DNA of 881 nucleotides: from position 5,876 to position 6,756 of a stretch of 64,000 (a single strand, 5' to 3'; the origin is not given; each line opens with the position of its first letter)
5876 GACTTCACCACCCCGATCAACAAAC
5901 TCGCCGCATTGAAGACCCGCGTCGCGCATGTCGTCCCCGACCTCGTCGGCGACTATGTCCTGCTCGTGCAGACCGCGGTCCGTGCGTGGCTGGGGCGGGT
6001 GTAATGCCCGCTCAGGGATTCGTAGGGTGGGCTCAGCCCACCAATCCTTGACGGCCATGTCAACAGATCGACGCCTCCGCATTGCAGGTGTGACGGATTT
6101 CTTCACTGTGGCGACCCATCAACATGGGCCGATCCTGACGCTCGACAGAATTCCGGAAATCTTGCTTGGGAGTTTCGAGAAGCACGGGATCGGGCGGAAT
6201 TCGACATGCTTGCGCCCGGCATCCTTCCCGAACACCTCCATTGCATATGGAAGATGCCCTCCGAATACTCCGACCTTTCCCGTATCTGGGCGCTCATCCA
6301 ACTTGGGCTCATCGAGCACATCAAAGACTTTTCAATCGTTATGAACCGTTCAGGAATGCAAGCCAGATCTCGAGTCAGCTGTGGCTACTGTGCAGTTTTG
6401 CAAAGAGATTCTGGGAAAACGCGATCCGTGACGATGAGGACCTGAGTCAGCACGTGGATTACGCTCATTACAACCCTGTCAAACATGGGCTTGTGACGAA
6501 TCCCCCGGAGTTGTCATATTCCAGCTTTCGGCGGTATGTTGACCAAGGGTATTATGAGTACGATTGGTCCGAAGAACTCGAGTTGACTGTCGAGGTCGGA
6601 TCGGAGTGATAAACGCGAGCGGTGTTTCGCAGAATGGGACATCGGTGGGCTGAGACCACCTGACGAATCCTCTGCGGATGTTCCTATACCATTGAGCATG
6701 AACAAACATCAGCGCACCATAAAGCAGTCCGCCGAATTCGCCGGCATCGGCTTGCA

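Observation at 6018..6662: Twice-frameshifted REP-associated tyrosine transposase (RAYT) pseudogene flanked by REP palindromes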

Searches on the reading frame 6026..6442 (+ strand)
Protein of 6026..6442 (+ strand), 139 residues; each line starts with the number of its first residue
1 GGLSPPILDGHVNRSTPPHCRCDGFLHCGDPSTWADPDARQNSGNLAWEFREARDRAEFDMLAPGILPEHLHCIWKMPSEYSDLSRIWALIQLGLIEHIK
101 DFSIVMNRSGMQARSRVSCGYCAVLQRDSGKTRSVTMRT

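Call 7: search_protein_families(library=pfam, proteins=[window:6026-6442:+], max_evalue=1)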
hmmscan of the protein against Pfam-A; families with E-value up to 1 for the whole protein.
seq(139 aa): 0 families

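Call 8: search_protein_families(library=ncbifam, proteins=[window:6026-6442:+], max_evalue=1)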
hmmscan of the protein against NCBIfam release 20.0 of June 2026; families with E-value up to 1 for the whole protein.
seq(139 aa): 1 family
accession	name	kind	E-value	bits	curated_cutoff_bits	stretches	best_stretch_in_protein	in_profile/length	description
NF047646.1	REP_Tyr_transpos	equivalog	1.1e-09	38.3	80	1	46-101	34-89/146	REP-associated tyrosine transposase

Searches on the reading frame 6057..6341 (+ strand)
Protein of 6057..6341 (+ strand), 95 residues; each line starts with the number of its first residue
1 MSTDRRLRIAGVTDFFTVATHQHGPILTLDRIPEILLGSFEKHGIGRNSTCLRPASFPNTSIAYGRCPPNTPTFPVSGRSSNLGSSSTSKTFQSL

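Call 7: search_protein_families(library=pfam, proteins=[window:6057-6341:+], max_evalue=1)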
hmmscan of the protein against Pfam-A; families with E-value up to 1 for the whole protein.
seq(95 aa): 0 families

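Call 8: search_protein_families(library=ncbifam, proteins=[window:6057-6341:+], max_evalue=1)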
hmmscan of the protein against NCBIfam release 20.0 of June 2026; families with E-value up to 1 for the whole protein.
seq(95 aa): 1 family
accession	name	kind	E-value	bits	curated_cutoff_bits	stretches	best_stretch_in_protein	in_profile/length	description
NF047646.1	REP_Tyr_transpos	equivalog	0.096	12.6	80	1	5-42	3-40/146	REP-associated tyrosine transposase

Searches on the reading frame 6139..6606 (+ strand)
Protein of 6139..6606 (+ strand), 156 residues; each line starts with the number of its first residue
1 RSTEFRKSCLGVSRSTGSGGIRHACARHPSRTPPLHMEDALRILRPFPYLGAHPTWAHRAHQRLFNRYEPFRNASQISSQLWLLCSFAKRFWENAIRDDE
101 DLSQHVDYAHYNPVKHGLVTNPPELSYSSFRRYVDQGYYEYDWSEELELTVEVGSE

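Call 7: search_protein_families(library=pfam, proteins=[window:6139-6606:+], max_evalue=1)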
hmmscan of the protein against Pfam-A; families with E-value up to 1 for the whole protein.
seq(156 aa): 0 families

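Call 8: search_protein_families(library=ncbifam, proteins=[window:6139-6606:+], max_evalue=1)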
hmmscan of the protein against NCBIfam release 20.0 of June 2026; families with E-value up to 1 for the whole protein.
seq(156 aa): 1 family
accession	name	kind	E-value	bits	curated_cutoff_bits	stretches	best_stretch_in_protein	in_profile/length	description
NF047646.1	REP_Tyr_transpos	equivalog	8.3e-14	51.7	80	1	87-128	105-146/146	REP-associated tyrosine transposase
